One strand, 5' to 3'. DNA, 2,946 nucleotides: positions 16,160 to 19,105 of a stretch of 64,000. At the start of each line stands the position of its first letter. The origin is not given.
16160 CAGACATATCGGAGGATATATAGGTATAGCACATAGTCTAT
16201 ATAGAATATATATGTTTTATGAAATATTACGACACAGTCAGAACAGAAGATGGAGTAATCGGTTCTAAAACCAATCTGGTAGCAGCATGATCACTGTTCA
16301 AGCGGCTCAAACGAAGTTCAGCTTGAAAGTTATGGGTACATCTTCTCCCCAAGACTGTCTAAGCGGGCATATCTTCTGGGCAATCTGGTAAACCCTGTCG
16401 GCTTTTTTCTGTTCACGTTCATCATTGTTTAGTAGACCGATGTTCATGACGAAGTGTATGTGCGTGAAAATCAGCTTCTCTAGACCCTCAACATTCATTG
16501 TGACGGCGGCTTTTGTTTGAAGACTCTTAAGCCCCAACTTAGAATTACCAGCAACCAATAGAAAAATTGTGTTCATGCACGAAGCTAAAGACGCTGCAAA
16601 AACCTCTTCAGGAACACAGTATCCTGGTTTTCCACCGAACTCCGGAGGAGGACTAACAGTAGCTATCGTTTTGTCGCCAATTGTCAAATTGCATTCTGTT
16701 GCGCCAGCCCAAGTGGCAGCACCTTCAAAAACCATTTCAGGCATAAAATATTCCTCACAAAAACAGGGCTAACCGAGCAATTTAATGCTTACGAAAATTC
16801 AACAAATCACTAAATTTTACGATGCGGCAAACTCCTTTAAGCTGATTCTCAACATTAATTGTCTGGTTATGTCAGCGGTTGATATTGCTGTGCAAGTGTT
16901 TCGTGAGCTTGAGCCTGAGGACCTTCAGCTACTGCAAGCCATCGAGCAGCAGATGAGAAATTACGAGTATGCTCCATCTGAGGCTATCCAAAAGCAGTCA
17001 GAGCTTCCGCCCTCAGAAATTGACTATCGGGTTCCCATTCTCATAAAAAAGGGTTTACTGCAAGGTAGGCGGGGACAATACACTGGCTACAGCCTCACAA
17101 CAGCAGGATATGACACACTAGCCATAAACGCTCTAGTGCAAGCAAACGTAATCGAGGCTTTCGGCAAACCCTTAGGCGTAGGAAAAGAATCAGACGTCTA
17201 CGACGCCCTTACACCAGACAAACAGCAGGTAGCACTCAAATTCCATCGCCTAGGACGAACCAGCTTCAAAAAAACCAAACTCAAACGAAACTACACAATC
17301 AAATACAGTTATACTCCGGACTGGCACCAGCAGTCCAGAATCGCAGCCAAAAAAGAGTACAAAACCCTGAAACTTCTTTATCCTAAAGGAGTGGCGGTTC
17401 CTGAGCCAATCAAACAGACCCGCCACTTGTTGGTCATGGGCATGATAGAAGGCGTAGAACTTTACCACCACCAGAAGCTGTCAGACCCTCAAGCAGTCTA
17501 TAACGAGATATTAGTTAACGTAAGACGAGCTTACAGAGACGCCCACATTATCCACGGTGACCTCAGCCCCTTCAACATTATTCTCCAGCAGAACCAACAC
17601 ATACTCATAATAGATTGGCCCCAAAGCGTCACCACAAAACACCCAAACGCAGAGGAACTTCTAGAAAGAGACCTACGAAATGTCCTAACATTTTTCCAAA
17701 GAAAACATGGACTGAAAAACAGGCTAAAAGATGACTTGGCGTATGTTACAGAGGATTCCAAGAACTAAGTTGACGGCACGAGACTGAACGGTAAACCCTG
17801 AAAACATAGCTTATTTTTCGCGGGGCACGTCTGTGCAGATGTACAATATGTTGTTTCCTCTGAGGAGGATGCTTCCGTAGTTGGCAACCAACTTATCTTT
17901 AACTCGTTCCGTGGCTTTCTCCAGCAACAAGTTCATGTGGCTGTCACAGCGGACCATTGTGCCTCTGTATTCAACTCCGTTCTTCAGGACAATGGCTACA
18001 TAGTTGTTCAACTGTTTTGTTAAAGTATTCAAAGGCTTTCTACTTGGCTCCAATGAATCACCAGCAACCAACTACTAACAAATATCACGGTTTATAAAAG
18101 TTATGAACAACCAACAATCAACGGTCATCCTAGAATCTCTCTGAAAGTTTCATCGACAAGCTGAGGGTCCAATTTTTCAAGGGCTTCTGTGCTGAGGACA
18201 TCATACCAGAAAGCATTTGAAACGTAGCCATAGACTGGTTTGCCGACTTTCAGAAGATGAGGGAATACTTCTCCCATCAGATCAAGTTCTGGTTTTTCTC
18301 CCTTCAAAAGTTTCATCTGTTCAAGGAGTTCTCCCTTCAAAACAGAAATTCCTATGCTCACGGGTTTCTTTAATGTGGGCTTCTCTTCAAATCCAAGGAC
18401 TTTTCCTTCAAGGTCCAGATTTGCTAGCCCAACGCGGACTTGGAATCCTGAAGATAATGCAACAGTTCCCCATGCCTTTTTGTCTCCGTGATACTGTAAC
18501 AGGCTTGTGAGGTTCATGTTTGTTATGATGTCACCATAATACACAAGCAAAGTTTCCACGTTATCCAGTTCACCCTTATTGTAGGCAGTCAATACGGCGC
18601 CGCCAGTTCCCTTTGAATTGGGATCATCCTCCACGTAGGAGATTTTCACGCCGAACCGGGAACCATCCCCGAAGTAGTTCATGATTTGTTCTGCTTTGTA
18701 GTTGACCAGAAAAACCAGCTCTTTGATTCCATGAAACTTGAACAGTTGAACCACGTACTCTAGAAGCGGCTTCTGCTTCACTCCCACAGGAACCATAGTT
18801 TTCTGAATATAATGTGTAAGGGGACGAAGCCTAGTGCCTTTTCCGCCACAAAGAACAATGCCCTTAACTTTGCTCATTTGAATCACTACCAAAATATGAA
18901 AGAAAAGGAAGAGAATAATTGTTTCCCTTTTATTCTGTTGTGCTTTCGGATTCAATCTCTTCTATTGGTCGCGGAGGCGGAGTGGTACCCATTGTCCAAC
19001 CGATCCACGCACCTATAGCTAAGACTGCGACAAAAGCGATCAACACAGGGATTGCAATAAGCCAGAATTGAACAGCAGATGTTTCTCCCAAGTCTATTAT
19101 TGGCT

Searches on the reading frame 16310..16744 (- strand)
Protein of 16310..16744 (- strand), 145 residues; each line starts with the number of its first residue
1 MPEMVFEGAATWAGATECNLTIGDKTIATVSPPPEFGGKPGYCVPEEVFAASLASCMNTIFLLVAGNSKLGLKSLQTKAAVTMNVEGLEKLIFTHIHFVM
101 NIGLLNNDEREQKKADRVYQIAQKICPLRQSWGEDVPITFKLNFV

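Call 49: search_protein_families(library=pfam, proteins=[window:16310-16744:-])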
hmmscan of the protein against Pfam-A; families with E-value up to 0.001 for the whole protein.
window:16310-16744:- (145 aa): 1 family
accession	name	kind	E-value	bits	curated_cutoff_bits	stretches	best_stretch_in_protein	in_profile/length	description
PF02566.24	OsmC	-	1.6e-11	44.9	27.5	1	44-140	7-99/100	OsmC-like protein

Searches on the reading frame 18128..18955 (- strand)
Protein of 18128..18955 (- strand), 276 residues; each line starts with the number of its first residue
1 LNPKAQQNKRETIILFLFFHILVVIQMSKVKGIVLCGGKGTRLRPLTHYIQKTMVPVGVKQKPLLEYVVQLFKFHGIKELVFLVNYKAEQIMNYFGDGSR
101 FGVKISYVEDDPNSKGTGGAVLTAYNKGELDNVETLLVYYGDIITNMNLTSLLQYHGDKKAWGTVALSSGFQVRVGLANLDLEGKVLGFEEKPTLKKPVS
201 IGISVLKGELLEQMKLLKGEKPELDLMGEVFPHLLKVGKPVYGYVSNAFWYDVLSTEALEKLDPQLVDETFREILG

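Call 50: search_protein_families(library=pfam, proteins=[window:18128-18955:-])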
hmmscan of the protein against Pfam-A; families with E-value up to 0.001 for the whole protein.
window:18128-18955:- (276 aa): 2 families
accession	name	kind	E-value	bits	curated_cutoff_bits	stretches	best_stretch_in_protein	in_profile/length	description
PF00483.29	NTP_transferase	-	1.2e-35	123.8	21.2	1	31-263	1-239/245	Nucleotidyl transferase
PF12804.13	NTP_transf_3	-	4.3e-10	40.4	27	1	32-158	1-113/160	MobA-like NTP transferase domain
